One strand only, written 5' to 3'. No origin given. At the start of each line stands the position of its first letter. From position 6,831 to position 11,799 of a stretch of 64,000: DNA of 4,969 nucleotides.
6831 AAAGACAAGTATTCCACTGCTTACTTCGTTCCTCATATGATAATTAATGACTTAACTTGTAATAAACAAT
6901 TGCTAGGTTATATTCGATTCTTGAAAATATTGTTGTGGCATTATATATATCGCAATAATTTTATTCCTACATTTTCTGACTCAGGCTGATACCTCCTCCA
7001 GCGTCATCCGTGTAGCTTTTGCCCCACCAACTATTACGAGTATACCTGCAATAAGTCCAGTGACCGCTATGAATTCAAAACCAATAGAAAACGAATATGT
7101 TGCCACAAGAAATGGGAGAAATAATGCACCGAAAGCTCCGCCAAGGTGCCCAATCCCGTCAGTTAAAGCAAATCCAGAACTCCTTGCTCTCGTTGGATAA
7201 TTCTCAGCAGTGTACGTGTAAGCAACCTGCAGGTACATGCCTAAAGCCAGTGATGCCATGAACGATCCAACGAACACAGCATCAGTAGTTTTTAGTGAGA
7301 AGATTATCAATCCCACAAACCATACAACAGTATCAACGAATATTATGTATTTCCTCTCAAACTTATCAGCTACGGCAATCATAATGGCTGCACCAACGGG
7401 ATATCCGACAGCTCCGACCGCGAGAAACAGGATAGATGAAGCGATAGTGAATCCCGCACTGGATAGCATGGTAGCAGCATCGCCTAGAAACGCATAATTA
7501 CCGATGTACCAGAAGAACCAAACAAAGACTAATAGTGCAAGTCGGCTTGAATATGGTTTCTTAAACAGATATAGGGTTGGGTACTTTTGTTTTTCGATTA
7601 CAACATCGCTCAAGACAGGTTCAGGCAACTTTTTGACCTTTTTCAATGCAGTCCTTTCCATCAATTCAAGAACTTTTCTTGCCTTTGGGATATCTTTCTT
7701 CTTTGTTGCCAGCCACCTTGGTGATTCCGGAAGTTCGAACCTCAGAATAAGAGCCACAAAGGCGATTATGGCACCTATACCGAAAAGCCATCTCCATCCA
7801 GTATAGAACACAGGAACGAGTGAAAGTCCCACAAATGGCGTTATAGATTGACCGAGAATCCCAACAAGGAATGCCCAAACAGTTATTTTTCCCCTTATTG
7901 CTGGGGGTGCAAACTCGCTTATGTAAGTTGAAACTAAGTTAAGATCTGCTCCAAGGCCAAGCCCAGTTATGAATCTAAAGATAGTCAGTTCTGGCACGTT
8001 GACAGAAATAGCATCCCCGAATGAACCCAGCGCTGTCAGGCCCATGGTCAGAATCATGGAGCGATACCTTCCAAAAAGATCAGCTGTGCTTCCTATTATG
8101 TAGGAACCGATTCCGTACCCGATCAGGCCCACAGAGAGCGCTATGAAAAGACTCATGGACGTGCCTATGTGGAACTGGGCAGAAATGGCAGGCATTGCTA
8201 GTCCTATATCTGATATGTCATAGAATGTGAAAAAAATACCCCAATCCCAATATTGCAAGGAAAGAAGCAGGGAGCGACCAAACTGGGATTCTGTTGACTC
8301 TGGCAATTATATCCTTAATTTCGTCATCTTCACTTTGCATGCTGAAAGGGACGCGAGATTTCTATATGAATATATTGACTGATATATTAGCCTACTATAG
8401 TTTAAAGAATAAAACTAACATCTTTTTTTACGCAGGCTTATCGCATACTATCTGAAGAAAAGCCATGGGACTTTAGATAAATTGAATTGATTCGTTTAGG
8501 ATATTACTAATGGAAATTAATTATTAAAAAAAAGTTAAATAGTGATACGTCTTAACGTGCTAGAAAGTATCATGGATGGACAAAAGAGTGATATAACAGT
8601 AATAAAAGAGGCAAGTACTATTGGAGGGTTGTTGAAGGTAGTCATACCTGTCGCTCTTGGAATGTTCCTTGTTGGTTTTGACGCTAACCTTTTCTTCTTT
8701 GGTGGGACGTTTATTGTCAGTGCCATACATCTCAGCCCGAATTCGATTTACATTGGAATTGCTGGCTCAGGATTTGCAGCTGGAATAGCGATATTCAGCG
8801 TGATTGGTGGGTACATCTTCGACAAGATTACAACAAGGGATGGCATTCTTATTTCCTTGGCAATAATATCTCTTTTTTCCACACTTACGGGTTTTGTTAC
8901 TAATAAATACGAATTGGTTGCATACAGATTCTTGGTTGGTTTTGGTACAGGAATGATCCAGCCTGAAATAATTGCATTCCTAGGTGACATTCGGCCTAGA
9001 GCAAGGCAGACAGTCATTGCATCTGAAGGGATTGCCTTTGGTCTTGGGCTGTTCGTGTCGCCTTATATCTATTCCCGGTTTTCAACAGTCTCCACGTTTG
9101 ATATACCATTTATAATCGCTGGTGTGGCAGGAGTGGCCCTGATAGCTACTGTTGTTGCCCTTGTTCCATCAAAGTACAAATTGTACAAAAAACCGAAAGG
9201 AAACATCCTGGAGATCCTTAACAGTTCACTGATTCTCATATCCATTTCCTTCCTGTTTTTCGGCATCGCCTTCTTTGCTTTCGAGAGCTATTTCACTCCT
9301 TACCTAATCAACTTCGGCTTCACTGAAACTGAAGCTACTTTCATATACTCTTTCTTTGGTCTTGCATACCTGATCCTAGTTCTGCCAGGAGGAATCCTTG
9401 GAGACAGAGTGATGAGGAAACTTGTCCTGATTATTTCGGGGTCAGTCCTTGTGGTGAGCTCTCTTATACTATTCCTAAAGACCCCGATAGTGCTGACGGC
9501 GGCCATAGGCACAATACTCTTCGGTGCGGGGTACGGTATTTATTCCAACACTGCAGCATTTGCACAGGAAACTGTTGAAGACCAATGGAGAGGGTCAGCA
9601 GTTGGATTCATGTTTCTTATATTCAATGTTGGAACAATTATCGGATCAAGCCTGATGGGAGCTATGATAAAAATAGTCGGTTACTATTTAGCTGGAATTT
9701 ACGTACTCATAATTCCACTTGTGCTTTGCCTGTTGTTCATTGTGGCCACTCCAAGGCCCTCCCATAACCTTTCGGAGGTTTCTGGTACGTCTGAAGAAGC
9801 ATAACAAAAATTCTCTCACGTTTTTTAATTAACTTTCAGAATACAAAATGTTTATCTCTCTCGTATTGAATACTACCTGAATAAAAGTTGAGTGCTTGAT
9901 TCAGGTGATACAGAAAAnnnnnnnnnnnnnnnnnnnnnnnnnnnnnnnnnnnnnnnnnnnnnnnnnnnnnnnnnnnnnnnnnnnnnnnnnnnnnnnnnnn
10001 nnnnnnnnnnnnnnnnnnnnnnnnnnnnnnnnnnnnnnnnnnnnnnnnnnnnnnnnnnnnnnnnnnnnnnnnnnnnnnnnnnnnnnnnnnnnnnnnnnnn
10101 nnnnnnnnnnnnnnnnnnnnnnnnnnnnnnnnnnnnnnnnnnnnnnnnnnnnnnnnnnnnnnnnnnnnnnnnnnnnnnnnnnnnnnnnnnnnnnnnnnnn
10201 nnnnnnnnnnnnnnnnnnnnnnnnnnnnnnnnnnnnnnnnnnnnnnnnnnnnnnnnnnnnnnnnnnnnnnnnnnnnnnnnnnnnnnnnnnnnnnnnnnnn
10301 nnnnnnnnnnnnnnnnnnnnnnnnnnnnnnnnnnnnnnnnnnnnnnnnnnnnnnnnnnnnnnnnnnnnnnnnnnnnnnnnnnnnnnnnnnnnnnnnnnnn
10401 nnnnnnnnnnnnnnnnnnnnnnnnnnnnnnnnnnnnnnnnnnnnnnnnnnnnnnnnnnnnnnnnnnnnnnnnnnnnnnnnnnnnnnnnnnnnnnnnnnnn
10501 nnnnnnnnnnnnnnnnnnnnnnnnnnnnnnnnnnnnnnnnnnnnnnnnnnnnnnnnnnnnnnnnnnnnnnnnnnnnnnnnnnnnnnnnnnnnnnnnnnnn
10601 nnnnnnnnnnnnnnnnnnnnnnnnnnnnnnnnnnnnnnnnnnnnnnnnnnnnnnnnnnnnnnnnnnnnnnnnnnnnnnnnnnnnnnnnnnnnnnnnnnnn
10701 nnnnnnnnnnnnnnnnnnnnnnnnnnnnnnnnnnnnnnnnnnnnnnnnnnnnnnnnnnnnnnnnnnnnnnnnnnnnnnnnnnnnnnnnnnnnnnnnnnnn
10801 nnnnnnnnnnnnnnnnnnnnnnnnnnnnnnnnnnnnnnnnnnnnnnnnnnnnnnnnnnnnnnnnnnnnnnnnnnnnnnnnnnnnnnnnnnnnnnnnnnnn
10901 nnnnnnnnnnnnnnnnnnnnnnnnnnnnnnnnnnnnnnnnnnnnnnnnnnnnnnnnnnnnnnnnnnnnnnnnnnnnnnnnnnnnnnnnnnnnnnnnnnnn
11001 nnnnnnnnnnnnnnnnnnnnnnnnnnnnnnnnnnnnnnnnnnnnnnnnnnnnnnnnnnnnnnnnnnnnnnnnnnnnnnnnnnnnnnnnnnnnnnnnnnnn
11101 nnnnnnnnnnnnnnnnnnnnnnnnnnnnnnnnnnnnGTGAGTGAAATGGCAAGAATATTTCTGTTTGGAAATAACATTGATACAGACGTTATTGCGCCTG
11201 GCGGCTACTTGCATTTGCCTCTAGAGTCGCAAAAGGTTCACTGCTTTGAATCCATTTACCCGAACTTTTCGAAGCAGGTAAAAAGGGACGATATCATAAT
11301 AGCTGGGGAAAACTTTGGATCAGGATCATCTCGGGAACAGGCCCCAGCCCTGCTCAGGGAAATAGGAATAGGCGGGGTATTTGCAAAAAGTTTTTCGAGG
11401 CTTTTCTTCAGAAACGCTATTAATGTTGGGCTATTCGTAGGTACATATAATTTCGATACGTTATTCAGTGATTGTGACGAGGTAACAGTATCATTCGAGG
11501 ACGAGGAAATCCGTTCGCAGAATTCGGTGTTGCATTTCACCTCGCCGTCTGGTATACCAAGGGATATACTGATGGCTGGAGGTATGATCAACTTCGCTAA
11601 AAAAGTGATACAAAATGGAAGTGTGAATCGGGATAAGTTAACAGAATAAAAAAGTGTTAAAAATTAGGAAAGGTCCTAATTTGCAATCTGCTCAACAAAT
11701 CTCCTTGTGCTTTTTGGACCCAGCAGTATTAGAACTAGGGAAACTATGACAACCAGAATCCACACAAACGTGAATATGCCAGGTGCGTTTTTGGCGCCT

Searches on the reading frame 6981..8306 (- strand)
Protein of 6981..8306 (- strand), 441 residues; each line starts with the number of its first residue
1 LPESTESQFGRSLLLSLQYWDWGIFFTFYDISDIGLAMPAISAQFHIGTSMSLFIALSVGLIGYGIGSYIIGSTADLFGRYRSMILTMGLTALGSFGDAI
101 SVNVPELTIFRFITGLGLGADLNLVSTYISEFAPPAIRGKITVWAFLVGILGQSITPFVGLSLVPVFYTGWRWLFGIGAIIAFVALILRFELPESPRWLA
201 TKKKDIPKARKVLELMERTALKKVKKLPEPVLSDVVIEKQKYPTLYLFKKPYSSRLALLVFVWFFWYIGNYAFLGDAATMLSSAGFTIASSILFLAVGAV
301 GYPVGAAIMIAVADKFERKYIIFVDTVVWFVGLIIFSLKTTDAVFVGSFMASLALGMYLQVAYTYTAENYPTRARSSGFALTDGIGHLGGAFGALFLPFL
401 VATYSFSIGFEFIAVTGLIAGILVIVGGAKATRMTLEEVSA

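Call 29: search_protein_families(library=ncbifam, proteins=[window:6981-8306:-], max_evalue=0.00001)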
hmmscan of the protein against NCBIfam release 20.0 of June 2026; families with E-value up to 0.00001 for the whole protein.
window:6981-8306:- (441 aa): 21 families
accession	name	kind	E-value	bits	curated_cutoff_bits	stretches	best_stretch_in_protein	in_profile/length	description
TIGR00895.1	2A0115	subfamily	1.8e-47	162.1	418.55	1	29-400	31-397/398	aromatic acid/H+ symport family MFS transporter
TIGR00879.1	SP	subfamily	5e-33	114.4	237.8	1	23-294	65-356/510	sugar porter family MFS transporter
TIGR00898.1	2A0119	subfamily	2.4e-32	112.4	550.75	1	54-423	129-491/506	cation transport protein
NF053517.1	HbztTptrPcaK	equivalog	6.2e-30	104.5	770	1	25-428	29-429/437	4-hydroxybenzoate transporter PcaK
NF052357.1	GlucTporGlcPStph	equivalog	2.6e-26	92.4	750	1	29-438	21-432/445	glucose transporter GlcP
NF003024.0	PRK03893.1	subfamily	1.2e-20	73.9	604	1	25-216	31-218/497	sialate:H+ symport family MFS transporter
NF008586.0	PRK11551.1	equivalog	3.5e-20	72.4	410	1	29-212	29-210/406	3-(3-hydroxy-phenyl)propionate transporter MhpT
TIGR00883.1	2A0106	subfamily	8.9e-20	71.1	443.45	1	53-404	37-382/400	metabolite/H+ symporter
TIGR00891.1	2A0112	subfamily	6.7e-19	68.2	552.9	1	29-395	26-382/405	sialate:H+ symport family MFS transporter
NF007484.0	PRK10077.1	equivalog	1.7e-18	66.7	608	1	54-438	58-467/480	D-xylose transporter XylE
NF008963.0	PRK12307.1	equivalog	1.9e-18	66.9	637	1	23-213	26-213/426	MFS transporter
TIGR00880.1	2_A_01_02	superfamily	2e-13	50.7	131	1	61-190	4-135/141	multidrug resistance protein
NF053813.1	MFS_TcaB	equivalog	1.4e-12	47.1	475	1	37-200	28-189/396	putative multidrug effflux MFS transporter TcaB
TIGR00887.1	2A0109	equivalog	3.3e-10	39.5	610.3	0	23-167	24-178/502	phosphate:H+ symporter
NF011656.1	PRK15075.1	subfamily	5.3e-10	38.7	445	1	25-218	17-227/419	tricarballylate/proton symporter TcuC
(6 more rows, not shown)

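Call 59: search_protein_families(library=pfam, proteins=[window:6981-8306:-], max_evalue=0.01)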
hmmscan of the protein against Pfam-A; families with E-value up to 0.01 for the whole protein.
window:6981-8306:- (441 aa): 2 families
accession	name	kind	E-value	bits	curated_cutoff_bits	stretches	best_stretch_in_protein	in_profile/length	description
PF00083.30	Sugar_tr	-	1.6e-40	139.8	22.3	1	49-427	44-436/452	Sugar (and other) transporter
PF07690.21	MFS_1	-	4.3e-38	131.5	33.4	2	23-307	4-260/347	Major Facilitator Superfamily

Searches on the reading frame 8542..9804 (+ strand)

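Call 29: search_protein_families(library=ncbifam, proteins=[window:8542-9804:+], max_evalue=0.00001)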
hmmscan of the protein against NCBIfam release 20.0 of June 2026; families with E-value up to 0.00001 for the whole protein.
window:8542-9804:+ (420 aa): 11 families
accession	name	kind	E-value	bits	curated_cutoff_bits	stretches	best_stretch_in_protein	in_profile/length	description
TIGR00895.1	2A0115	subfamily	8.2e-19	67.8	418.55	1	30-227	15-212/398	aromatic acid/H+ symport family MFS transporter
TIGR00893.1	2A0114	subfamily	4e-13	49.1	395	1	71-397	31-391/399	D-galactonate transporter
NF008586.0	PRK11551.1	equivalog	8.2e-12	44.8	410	1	44-217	27-199/406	3-(3-hydroxy-phenyl)propionate transporter MhpT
TIGR00880.1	2_A_01_02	superfamily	1.9e-10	41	131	1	77-209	6-139/141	multidrug resistance protein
NF038246.1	bile_salt_MFS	equivalog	1.1e-09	37.7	400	1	230-398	229-399/408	conjugated bile salt MFS transporter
NF002962.0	PRK03633.1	equivalog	1.6e-09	37.3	361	1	70-401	42-368/382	MFS transporter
NF053517.1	HbztTptrPcaK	equivalog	1.8e-08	33.8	770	1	33-214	20-200/437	4-hydroxybenzoate transporter PcaK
NF040895.2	MFS_effux_SdrM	equivalog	6.1e-08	32.2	550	1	200-398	225-430/441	multidrug efflux MFS transporter SdrM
NF012169.0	qepA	equivalog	6.1e-08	31.7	1075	0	268-398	64-190/511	fluoroquinolone efflux MFS transporter QepA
NF049980.1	SfMCT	equivalog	5.9e-06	25.2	320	0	242-400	16-174/378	L-lactate MFS transporter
TIGR00881.1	2A0104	subfamily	7.1e-06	25.3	407.75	0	225-381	212-375/379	phosphoglycerate transporter protein PgtP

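Call 59: search_protein_families(library=pfam, proteins=[window:8542-9804:+], max_evalue=0.01)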
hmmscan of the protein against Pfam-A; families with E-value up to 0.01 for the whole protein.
window:8542-9804:+ (420 aa): 2 families
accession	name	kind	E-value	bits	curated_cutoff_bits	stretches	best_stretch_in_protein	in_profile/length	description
PF07690.21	MFS_1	-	3.1e-40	138.6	33.4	2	37-261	1-235/347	Major Facilitator Superfamily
PF05977.19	MFS_3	-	0.0015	17.5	27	0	274-384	56-171/524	Transmembrane secretion effector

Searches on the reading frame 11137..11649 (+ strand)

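Call 29: search_protein_families(library=ncbifam, proteins=[window:11137-11649:+], max_evalue=0.00001)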
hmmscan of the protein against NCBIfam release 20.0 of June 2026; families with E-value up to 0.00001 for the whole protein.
window:11137-11649:+ (170 aa): 13 families
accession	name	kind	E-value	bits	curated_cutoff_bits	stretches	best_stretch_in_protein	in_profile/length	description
TIGR02087.1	LEUD_arch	subfamily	1.6e-44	151.4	108.95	1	6-156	2-156/157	LeuD/DmdB family oxidoreductase small subunit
NF040604.2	HacB_Meth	equivalog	7.4e-42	142.9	230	1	5-156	5-159/159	homoaconitase small subunit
NF040625.1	HacB2_Meth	equivalog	3e-36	124.4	230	1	6-153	7-155/161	homoaconitase small subunit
NF010629.0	PRK14023.1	equivalog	8.4e-34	116.8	229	1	4-157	1-157/166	homoaconitate hydratase small subunit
TIGR02084.1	leud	equivalog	1.8e-32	112.1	245.85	1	6-156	2-156/156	3-isopropylmalate dehydratase small subunit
NF002458.0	PRK01641.1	subfamily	9e-19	67.8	167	1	8-138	13-163/202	3-isopropylmalate dehydratase small subunit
TIGR00139.1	h_aconitase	equivalog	1.6e-15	56.5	529.9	1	10-100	538-631/709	homoaconitase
NF005558.0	PRK07229.1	equivalog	2e-14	53.1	612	1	10-108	478-586/647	aconitate hydratase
TIGR01342.1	acon_putative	hypoth_equivalog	2.2e-12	46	719.15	1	10-119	477-599/655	putative aconitate hydratase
TIGR00171.1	leuD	equivalog_domain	2.7e-11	43.7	116.25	1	46-100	65-119/188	3-isopropylmalate dehydratase small subunit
TIGR01341.1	aconitase_1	equivalog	2.2e-08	32.3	945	1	22-101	722-799/876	aconitate hydratase AcnA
NF006757.0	PRK09277.1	subfamily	4.1e-08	31.4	686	1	21-100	730-807/888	aconitate hydratase AcnA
NF009520.0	PRK12881.1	subfamily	2.8e-07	28.6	905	1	30-100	744-812/893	aconitate hydratase AcnA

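Call 59: search_protein_families(library=pfam, proteins=[window:11137-11649:+], max_evalue=0.01)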
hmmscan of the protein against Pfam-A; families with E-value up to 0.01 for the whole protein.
window:11137-11649:+ (170 aa): 1 family
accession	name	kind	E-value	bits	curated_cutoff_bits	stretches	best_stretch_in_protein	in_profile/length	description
PF00694.25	Aconitase_C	-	7.4e-15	55.9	22.8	1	47-99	71-123/131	Aconitase C-terminal domain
